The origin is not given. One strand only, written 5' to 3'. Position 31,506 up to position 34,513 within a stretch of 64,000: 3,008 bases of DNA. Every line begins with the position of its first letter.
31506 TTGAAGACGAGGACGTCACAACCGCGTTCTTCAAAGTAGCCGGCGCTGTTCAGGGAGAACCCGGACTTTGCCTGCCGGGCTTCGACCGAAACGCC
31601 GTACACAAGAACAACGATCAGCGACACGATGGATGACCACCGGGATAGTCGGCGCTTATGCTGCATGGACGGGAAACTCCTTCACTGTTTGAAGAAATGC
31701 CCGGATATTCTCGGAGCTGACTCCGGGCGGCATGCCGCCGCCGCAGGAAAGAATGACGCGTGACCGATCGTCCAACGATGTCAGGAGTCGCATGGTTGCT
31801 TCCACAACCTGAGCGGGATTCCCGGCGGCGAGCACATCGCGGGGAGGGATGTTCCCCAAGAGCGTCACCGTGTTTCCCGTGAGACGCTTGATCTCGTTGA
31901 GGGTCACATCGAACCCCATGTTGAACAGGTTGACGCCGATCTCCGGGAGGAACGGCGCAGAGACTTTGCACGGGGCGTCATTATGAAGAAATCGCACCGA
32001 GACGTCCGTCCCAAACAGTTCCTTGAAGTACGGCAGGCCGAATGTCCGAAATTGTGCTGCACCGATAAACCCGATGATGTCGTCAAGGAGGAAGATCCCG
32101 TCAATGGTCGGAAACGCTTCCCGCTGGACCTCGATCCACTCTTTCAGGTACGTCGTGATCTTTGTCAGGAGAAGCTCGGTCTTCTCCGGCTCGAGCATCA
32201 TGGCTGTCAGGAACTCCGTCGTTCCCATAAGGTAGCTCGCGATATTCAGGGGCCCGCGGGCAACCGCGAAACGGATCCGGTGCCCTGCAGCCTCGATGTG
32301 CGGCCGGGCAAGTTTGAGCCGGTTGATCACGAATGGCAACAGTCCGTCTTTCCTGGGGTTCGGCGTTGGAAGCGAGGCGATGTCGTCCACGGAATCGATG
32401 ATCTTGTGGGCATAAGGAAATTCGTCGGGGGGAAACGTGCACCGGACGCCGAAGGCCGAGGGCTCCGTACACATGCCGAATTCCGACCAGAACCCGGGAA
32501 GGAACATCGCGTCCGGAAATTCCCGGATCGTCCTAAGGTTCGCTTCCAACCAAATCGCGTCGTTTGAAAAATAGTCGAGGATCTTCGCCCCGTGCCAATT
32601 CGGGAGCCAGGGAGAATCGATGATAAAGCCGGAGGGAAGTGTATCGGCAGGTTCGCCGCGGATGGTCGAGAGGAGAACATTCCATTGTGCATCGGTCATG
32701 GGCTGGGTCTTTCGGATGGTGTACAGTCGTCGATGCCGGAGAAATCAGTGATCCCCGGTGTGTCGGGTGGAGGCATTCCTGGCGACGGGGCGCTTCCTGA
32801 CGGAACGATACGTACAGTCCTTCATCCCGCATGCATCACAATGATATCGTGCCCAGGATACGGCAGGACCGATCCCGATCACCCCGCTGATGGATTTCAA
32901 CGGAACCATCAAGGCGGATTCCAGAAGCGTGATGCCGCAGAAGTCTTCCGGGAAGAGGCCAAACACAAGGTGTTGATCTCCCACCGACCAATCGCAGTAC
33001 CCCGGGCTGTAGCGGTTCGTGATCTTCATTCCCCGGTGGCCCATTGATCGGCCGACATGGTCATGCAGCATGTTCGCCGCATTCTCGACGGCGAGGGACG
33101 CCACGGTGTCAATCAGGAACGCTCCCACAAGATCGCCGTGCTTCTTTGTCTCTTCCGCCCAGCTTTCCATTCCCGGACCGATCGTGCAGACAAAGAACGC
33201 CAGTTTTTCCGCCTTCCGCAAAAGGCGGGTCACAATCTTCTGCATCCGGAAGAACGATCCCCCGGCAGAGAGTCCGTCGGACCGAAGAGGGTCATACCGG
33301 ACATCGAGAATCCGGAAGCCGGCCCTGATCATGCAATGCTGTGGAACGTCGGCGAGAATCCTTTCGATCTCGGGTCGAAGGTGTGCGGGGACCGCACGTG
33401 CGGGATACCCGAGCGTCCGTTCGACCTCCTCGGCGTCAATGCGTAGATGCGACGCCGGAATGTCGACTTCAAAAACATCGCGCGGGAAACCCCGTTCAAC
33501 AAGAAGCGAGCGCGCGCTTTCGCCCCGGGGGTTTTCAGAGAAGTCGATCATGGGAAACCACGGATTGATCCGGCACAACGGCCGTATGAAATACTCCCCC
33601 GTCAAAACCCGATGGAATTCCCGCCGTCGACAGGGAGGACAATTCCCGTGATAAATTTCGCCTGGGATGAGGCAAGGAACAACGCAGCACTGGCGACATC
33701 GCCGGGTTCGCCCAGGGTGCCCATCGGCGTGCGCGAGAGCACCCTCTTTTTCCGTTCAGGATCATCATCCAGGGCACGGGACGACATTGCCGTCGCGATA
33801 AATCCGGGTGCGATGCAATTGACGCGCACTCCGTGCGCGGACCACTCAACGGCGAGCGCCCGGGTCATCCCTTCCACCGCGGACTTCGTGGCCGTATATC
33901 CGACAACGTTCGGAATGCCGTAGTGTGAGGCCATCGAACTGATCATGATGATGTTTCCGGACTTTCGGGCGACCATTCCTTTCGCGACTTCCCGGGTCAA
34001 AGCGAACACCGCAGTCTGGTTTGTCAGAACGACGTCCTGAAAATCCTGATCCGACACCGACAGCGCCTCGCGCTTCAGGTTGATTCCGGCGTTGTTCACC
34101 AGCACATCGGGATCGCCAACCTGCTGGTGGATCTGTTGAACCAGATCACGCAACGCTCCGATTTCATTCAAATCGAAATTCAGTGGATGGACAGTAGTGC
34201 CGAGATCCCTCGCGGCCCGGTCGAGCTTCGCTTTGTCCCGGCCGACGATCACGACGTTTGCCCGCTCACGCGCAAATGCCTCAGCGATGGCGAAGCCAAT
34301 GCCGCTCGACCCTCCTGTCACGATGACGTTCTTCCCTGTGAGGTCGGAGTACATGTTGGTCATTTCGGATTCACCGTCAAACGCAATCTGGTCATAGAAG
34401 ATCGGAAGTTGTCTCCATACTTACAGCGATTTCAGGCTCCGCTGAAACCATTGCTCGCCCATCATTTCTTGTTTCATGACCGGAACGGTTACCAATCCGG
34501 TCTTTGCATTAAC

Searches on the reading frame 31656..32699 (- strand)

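Call 21: search_protein_families(library=pfam, proteins=[window:31656-32699:-], max_evalue=0.00001)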
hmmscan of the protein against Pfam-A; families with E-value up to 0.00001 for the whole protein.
window:31656-32699:- (347 aa): 1 family
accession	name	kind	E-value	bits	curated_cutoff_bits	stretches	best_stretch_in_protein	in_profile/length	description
PF01208.23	URO-D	-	1.1e-36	127.1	23.9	1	36-342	38-346/346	Uroporphyrinogen decarboxylase (URO-D)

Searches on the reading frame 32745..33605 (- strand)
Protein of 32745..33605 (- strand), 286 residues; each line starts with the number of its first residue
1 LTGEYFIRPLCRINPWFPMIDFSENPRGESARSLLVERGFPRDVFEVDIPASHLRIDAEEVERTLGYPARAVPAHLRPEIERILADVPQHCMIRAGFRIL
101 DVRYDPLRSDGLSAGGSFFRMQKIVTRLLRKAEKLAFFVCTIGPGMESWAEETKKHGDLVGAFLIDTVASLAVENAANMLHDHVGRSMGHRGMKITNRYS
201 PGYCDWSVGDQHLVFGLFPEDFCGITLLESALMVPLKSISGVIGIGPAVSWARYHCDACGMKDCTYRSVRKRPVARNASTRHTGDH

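Call 21: search_protein_families(library=pfam, proteins=[window:32745-33605:-], max_evalue=0.00001)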
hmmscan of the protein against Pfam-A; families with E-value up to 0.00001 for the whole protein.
window:32745-33605:- (286 aa): 1 family
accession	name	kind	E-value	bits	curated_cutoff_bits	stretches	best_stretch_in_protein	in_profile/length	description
PF02965.22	Met_synt_B12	-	9e-10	38.9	25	1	131-250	119-253/273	Vitamin B12 dependent methionine synthase, activation domain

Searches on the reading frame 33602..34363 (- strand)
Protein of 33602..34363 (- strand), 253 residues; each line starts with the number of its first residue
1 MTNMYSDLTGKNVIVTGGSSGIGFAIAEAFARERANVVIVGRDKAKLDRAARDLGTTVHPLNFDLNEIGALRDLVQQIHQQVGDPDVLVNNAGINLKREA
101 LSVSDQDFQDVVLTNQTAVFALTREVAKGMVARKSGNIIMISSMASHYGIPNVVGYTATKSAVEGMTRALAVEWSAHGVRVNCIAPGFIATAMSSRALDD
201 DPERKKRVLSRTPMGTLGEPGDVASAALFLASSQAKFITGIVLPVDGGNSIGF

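Call 21: search_protein_families(library=pfam, proteins=[window:33602-34363:-], max_evalue=0.00001)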
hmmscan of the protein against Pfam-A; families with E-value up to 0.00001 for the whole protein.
window:33602-34363:- (253 aa): 4 families
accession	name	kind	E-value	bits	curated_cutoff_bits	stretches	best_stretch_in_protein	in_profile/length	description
PF13561.12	adh_short_C2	-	2e-61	208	27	1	19-248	5-234/236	Enoyl-(Acyl carrier protein) reductase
PF00106.31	adh_short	-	1.1e-56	191.9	26.6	1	11-198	1-191/195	short chain dehydrogenase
PF23441.1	SDR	-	1.5e-14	54.5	27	1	8-248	5-254/258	SDR-like rossmann domain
PF08659.16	KR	-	1.7e-12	48.1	22.6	1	13-187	3-176/180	KR domain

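Call 62: find_encoding_contigs(protein=window:33602-34363:-, flank=1000, max_places=5)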
Protein window:33602-34363:- (253 aa): no gene with exactly this product is on record in the collection.
